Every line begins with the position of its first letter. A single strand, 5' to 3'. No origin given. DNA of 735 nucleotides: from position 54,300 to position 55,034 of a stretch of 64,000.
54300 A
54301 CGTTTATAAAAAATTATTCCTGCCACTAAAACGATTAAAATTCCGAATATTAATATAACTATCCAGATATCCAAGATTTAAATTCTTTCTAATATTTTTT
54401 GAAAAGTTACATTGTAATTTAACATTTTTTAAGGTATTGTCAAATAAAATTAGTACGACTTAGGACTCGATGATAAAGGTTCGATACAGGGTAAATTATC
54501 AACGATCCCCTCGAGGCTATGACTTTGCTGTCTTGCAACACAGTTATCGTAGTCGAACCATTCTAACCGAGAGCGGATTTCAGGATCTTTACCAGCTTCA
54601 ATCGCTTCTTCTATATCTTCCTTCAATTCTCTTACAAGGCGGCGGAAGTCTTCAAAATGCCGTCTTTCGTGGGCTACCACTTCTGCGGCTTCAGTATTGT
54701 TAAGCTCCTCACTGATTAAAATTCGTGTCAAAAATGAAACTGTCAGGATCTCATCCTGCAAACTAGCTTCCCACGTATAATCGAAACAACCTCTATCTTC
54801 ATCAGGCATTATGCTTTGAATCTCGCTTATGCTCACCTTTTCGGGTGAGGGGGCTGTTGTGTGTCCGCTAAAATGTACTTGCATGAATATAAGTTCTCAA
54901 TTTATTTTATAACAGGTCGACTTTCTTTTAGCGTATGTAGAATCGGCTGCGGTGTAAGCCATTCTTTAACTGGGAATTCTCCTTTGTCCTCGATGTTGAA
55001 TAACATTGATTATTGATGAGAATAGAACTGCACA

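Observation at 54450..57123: Three unknown genes trailing the injection module are candidate cargo: a W-rich tandem-repeat protein, an HExxH protein and a transthyretin-fold protein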

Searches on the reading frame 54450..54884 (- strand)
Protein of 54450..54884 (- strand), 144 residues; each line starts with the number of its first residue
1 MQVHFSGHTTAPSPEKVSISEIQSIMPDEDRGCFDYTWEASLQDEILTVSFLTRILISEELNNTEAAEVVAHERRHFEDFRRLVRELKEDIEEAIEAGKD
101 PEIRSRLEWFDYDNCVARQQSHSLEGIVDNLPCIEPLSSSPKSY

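Call 4: search_protein_families(library=pfam, proteins=[window:54450-54884:-], max_evalue=0.1)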
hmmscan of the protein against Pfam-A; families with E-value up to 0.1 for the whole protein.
window:54450-54884:- (144 aa): 1 family
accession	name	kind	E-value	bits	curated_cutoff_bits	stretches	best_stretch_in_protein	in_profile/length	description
PF20573.4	DUF6782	-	0.065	12.9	27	1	54-84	78-108/241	Putative metallopeptidase family (DUF6782)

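Call 5: search_protein_families(library=ncbifam, proteins=[window:54450-54884:-], max_evalue=0.1)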
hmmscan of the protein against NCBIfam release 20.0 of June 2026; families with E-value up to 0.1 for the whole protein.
window:54450-54884:- (144 aa): 0 families

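Call 15: find_homologous_proteins(query=window:54450-54884:-)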
Query window:54450-54884:- (144 aa): 15 proteins with E <= 0.001 among 36 candidates.
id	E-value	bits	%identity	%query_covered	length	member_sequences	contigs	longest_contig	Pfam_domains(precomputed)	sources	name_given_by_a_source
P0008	2.5e-90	318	100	100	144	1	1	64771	-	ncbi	-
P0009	3.1e-70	252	81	98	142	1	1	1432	-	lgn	-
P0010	6.5e-70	251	78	98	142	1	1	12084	-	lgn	-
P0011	3.2e-67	243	75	98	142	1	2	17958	-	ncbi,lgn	-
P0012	1.0e-66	241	73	99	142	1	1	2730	-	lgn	-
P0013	2.8e-64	233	74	98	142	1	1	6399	-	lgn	-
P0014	3.0e-63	230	76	97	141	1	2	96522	-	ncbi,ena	-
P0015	2.1e-58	214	68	98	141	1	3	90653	-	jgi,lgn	jgi:hypothetical protein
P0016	6.2e-55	203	65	98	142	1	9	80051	-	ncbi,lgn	-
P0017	6.3e-53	196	65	98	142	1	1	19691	-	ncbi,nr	ncbi:MAG: hypothetical protein QME58_10945 [Bacteroidota bacterium]|nr:hypothetical protein [Bactero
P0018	1.6e-50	189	61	99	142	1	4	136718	-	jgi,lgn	jgi:hypothetical protein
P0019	3.8e-50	187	61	98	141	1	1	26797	-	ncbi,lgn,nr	ncbi:MAG: hypothetical protein Q8K98_05200 [Bacteroidota bacterium]|nr:hypothetical protein [Bactero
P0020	1.5e-45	172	57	98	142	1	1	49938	-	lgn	-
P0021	6.6e-41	157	51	99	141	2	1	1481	-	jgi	jgi:hypothetical protein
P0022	9.2e-39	150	51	99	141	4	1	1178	-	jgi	jgi:hypothetical protein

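Call 17: find_encoding_contigs(protein=P0018, flank=8000, max_places=2)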
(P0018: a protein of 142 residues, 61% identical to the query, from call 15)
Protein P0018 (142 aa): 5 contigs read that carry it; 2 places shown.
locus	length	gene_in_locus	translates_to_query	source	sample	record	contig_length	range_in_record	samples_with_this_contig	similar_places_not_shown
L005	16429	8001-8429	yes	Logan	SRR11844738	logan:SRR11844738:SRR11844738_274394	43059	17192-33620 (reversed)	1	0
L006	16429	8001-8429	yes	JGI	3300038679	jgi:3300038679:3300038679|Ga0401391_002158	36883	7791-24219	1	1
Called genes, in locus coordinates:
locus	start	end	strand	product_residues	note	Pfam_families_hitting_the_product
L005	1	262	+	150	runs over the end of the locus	-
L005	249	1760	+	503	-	-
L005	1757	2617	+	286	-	PF06996:T6SS_TssG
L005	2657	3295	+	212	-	PF05488:PAAR_motif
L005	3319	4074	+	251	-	-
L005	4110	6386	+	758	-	-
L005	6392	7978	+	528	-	-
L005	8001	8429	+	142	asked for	-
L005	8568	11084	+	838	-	PF00069:Pkinase, PF07714:PK_Tyr_Ser-Thr, PF13620:CarboxypepD_reg (faint), PF08308:PEGA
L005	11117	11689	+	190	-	-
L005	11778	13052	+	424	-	PF13620:CarboxypepD_reg (weak)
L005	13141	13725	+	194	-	-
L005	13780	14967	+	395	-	-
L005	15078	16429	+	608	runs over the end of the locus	PF13860:FlgD_ig, PF18962:Por_Secre_tail (faint)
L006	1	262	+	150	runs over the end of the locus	-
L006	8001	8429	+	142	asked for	-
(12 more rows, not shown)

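Call 18: find_encoding_contigs(protein=P0014, flank=8000, max_places=2)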
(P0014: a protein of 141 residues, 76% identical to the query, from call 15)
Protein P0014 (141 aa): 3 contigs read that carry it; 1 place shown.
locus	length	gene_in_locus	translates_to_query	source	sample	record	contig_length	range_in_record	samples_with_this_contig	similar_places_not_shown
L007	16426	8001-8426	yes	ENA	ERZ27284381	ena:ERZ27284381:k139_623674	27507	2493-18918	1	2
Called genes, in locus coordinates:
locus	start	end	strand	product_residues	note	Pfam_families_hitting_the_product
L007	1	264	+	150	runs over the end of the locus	-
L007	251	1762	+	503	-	-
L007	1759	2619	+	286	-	PF06996:T6SS_TssG (weak)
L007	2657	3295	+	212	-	PF05488:PAAR_motif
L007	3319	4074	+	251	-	-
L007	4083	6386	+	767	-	-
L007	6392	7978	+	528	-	-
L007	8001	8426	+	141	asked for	-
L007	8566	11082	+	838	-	PF00069:Pkinase, PF07714:PK_Tyr_Ser-Thr, PF08308:PEGA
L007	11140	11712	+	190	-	-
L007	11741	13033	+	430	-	PF13620:CarboxypepD_reg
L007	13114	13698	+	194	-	-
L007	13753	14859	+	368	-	-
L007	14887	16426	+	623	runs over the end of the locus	PF13860:FlgD_ig, PF18962:Por_Secre_tail (faint)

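Call 19: find_encoding_contigs(protein=P0016, flank=8000, max_places=2)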
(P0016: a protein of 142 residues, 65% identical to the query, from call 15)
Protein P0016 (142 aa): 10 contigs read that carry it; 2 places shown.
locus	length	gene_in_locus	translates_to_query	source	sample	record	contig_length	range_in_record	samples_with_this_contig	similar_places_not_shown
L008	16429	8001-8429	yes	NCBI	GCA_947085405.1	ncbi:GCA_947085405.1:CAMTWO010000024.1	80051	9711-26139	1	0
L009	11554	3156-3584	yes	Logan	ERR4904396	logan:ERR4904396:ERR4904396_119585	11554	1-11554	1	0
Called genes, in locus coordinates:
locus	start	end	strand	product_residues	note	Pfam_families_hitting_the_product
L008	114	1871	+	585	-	PF05954:Phage_GPD, PF04717:Phage_base_V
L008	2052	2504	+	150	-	-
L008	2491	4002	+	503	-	-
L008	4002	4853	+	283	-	PF06996:T6SS_TssG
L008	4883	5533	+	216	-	PF05488:PAAR_motif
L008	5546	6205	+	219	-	PF01471:PG_binding_1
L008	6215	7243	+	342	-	-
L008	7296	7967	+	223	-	-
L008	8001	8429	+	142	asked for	-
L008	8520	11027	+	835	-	PF00069:Pkinase, PF07714:PK_Tyr_Ser-Thr, PF13620:CarboxypepD_reg (faint), PF08308:PEGA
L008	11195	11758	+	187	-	-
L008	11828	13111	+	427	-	-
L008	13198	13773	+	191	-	-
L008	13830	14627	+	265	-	-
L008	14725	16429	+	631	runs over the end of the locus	PF13860:FlgD_ig (weak)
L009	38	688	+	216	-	PF05488:PAAR_motif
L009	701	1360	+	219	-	PF01471:PG_binding_1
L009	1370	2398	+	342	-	-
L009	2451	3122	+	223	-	-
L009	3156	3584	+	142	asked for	-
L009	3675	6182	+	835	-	PF00069:Pkinase, PF07714:PK_Tyr_Ser-Thr, PF13620:CarboxypepD_reg (faint), PF08308:PEGA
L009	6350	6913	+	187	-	-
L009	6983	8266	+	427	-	-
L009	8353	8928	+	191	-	-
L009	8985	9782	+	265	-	-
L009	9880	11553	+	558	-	?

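Call 26: search_protein_families(library=pfam, proteins=[L005:3319-4074:+, L005:4110-6386:+, L005:6392-7978:+, L008:5546-6205:+, L008:6215-7243:+, L008:7296-7967:+], max_evalue=0.1)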
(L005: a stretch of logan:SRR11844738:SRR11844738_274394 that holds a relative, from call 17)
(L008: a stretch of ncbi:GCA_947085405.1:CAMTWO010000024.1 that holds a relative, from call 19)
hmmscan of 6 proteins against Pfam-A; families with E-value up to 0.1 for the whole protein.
L005:3319-4074:+ (251 aa): 3 families
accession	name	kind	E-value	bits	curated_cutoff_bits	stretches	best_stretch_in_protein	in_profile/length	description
PF01471.23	PG_binding_1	-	0.0016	19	23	1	204-236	11-48/57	Putative peptidoglycan binding domain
PF01476.26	LysM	-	0.0033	17.8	20.9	0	7-26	2-21/43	LysM domain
PF02369.22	Big_1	-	0.018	15.5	34.9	1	78-127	16-65/93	Bacterial Ig-like domain (group 1)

L005:4110-6386:+ (758 aa): 2 families
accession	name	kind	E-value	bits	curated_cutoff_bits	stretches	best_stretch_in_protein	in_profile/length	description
PF13583.11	Reprolysin_4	-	0.0032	17.6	22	1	680-726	134-176/203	Metallo-peptidase family M12B Reprolysin-like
PF13688.12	Reprolysin_5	-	0.018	15.7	27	1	677-726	137-187/196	Metallo-peptidase family M12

L005:6392-7978:+ (528 aa): 1 family
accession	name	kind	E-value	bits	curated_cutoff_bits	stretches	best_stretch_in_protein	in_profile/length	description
PF23727.1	Beta-prop_FAM234A_B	-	0.071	12.1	26.4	1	323-440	58-169/467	FAM234A/B beta-propeller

L008:5546-6205:+ (219 aa): 4 families
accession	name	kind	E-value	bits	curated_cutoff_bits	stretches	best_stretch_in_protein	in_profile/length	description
PF01471.23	PG_binding_1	-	3.1e-15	56.5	23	1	157-210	3-56/57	Putative peptidoglycan binding domain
PF08823.16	PG_binding_2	-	2.7e-05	24.8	21.1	1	157-204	16-61/74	Putative peptidoglycan binding domain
PF01476.26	LysM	-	0.0011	19.3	20.9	0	5-20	1-16/43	LysM domain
PF17789.7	MG4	-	0.012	16.2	24.7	1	82-147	18-87/95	Macroglobulin domain MG4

L008:6215-7243:+ (342 aa): 0 families

L008:7296-7967:+ (223 aa): 0 families

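Call 38: predict_structure(alignment_id=A2)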
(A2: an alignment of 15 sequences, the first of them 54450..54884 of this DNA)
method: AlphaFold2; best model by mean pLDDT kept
length: 144 residues; sequences in the alignment: 15
mean_pLDDT: 92.0   pTM: 0.84
mean pLDDT of the five models: 92.0, 91.6, 91.4, 90.5, 89.4
residues with pLDDT >= 90: 109; 70-90: 33; 50-70: 1; < 50: 1
segments of 3 or more residues with pLDDT < 50: none
pLDDT, mean of each block of 10 residues (from residue 1): 93 97 93 95 93 98 97 96 95 91 89 92 85 87 60
secondary structure, 60 per line:
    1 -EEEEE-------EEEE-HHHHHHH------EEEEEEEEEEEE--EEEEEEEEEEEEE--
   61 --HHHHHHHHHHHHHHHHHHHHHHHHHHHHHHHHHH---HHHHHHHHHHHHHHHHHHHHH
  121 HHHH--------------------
elements in order: E2-6 E14-17 H19-25 E32-43 E46-58 H63-96 H100-124

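Call 65: fold_search(model_id=the predicted structure, library=pdb)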
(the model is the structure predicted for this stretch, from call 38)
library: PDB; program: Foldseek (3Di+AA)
matches with E <= 10: 482; with E <= 0.001: 0
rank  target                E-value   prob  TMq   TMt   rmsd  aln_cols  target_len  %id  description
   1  9bg1_A                3.3e-01  0.08  0.16  0.15   8.5        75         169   13  Tri-complex of Compound-3, KRAS G12V, and CypA (released 2024-06-12)
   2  7rsc_MODEL_1_A        3.5e-01  0.07  0.16  0.13   9.7       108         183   14  NMR-driven structure of the KRAS4B-G12D "alpha-alpha" dimer on a lipid bilayer nanodisc (released 2021-09-22)
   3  6mnx_F                3.7e-01  0.07  0.15  0.14   9.7       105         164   12  Structural basis of impaired hydrolysis in KRAS Q61H mutant (released 2020-04-15)
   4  6t5b                  3.7e-01  0.06  0.15  0.14   9.8       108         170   12  KRasG12C ligand complex (released 2020-02-26)
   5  521p                  4.5e-01  0.07  0.16  0.15   7.8        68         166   12  THREE-DIMENSIONAL STRUCTURES OF H-RAS P21 MUTANTS: MOLECULAR BASIS FOR THEIR INABILITY TO FUNCTION AS SIGNAL SWITCH MOLE (released 1994-01-31)
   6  7lc2_B                4.5e-01  0.06  0.16  0.14   8.6        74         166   12  Crystal Structure of KRAS4b-Q61R (GMPPNP-bound) in complex with the RAS-binding domain (RBD) of SIN1 (released 2021-07-28)
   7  4k81_B                4.8e-01  0.07  0.16  0.15   8.5        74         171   15  Crystal structure of the Grb14 RA and PH domains in complex with GTP-loaded H-Ras (released 2013-09-04)
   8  3gft_B                5.2e-01  0.06  0.15  0.14   9.7       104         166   12  Human K-Ras (Q61H) in complex with a GTP analogue (released 2009-03-10)
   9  9bg7_A                5.2e-01  0.06  0.15  0.14   9.6       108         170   15  Tri-complex of Compound-6, KRAS G12V, and CypA (released 2025-03-19)
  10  6fa3_A                5.2e-01  0.06  0.15  0.14  10.1       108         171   13  Antibody derived (Abd-6) small molecule binding to KRAS. (released 2018-08-22)
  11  6uqq_A                5.5e-01  0.12  0.25  0.16   8.0       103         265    8  Crystal Structure of GTPase Domain of Human Septin 7 / Septin 3 T282Y Heterocomplex (released 2020-09-23)
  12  1jah                  5.5e-01  0.06  0.16  0.15   8.7        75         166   13  H-RAS P21 PROTEIN MUTANT G12P, COMPLEXED WITH GUANOSINE-5'-[BETA,GAMMA-METHYLENE] TRIPHOSPHATE AND MAGNESIUM (released 1997-07-23)
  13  8em0                  5.9e-01  0.06  0.14  0.13   8.8        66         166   17  HRAS R97V Crystal Form 1 (released 2023-09-06)
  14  6gog_A                5.9e-01  0.04  0.13  0.12   9.4        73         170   14  KRAS-169 Q61H GPPNHP (released 2019-02-06)
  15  6cch_MODEL_1_B        5.9e-01  0.04  0.13  0.11  10.8        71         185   17  NMR data-driven model of GTPase KRas-GMPPNP tethered to a nanodisc (E3 state) (released 2018-08-29)
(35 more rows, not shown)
